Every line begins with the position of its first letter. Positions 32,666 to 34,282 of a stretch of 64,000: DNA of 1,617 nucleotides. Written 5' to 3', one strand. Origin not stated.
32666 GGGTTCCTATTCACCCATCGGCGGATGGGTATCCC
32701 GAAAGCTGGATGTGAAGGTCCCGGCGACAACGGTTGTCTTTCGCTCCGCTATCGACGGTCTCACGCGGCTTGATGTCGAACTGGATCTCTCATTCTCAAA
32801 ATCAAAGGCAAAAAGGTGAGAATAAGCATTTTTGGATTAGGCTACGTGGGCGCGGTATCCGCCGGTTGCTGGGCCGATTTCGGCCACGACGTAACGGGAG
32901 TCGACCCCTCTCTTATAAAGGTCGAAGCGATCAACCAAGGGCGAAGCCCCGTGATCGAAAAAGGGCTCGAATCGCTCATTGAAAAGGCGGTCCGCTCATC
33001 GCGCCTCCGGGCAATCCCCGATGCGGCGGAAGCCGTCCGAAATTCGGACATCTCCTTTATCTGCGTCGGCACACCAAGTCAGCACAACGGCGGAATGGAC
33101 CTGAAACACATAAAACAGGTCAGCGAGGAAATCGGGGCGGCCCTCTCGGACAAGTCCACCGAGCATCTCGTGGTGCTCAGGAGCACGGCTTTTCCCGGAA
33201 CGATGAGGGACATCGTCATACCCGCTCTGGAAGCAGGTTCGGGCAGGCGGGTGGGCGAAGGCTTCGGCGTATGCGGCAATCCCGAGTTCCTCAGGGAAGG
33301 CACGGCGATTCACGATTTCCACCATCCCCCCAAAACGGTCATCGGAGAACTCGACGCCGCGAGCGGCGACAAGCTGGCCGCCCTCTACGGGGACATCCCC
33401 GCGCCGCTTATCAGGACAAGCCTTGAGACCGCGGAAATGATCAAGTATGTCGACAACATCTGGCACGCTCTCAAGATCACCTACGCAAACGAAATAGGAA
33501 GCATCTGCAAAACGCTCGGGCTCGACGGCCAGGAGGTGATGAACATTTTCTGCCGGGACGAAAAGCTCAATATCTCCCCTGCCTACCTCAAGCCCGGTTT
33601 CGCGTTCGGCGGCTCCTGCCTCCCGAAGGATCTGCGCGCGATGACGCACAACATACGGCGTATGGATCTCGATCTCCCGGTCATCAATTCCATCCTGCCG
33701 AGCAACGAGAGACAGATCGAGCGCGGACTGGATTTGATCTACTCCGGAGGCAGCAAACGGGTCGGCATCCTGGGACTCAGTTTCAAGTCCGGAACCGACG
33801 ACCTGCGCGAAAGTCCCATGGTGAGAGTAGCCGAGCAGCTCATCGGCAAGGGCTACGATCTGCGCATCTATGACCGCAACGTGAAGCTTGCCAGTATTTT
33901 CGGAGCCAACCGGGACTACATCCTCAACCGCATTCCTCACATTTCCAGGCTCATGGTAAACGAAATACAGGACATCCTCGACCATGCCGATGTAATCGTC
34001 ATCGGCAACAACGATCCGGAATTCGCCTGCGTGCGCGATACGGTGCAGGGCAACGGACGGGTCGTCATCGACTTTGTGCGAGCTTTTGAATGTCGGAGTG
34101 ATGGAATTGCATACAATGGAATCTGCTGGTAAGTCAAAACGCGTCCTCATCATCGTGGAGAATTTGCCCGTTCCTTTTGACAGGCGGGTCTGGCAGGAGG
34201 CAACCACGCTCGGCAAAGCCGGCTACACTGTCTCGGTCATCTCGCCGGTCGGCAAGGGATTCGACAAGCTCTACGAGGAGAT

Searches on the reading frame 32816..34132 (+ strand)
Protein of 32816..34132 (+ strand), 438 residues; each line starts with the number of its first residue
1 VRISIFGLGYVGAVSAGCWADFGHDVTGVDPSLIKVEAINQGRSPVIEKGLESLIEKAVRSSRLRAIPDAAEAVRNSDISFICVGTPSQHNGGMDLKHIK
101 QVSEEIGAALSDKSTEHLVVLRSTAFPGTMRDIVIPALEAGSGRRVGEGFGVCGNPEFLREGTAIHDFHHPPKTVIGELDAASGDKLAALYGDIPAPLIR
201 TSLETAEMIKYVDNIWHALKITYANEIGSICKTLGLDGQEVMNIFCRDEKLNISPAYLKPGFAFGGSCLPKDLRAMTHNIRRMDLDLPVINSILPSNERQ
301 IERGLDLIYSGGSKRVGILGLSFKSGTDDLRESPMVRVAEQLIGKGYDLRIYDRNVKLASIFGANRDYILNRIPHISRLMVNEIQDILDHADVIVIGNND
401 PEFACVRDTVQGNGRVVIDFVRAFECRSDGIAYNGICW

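Call 47: find_related_loci(query=window:32816-34132:+, collection=genome_contigs, flank=1000)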
Query window:32816-34132:+ (438 aa) in genome_contigs; peptide patterns used: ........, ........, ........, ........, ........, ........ (x = any residue, [..] = any of these).
220 stretches matched a pattern; 169 encode a relative of the query (tblastn E <= 1e-3); the best 80 are kept; 80 distinct loci.
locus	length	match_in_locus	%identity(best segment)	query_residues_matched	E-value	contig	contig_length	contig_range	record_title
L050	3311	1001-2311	64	1-438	0e+0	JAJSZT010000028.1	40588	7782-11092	MAG: Deltaproteobacteria bacterium isolate CR9063A Ga0402054_043, whole genome shotgun sequence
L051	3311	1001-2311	62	1-438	0e+0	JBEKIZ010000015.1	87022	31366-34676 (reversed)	MAG: Terriglobia bacterium isolate SPRUCE 311 SPRUCE_311_15, whole genome shotgun sequence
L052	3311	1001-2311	61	1-438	0e+0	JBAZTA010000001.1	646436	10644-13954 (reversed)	MAG: Candidatus Omnitrophota bacterium isolate SO_2017_GW1_19 NODE_65_length_646436_cov_2.090577_OW334_2017, whole genom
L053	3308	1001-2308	61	1-438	0e+0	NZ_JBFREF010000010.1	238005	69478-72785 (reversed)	Pseudoduganella sp. RAF19 SCAFFOLD_9, whole genome shotgun sequence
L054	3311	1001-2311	62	1-438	0e+0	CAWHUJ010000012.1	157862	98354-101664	MAG: uncultured Acidobacteriaceae bacterium isolate MFD04540.bin.2.31 genome assembly, contig: contig_71031, whole genom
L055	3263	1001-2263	64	1-422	0e+0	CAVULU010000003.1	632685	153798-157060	MAG: uncultured Acidobacteriaceae bacterium isolate MFD01716.bin.1.17 genome assembly, contig: contig_34552, whole genom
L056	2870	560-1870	62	1-438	0e+0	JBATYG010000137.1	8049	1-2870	MAG: Terracidiphilus sp. isolate MFD10746_ilm_asm_bin15 k127_142639, whole genome shotgun sequence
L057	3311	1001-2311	61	1-438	0e+0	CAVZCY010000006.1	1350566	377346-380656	MAG: uncultured Acidobacteriaceae bacterium isolate MFD09286.bin.1.158 genome assembly, contig: contig_33282, whole geno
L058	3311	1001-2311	62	1-438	0e+0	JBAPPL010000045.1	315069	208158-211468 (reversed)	MAG: Candidatus Sulfotelmatobacter sp. isolate MFD03315_ilm_asm_bin6 k127_201632, whole genome shotgun sequence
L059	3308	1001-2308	61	1-438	0e+0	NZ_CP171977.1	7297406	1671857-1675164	Pseudoduganella sp. UC29_106 chromosome, complete genome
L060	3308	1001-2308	61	1-438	0e+0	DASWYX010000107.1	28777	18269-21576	MAG TPA_asm: Pseudoduganella sp. isolate SMAG_U3723 k141_8478, whole genome shotgun sequence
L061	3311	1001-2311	63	1-438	0e+0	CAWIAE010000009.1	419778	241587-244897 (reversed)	MAG: uncultured Acidobacteriota bacterium isolate MFD09495.bin.2.15 genome assembly, contig: contig_2952, whole genome s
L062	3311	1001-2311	62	1-438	0e+0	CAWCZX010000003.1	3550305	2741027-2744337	MAG: uncultured Acidobacteriaceae bacterium isolate MFD01716.bin.1.232 genome assembly, contig: contig_31331, whole geno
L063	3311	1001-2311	62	1-438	0e+0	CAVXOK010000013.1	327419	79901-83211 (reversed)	MAG: uncultured Acidobacteriaceae bacterium isolate MFD00731.bin.2.193 genome assembly, contig: contig_40208, whole geno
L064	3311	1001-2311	62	1-438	0e+0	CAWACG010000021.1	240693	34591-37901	MAG: uncultured Acidobacteriaceae bacterium isolate MFD09286.bin.2.187 genome assembly, contig: contig_71995, whole geno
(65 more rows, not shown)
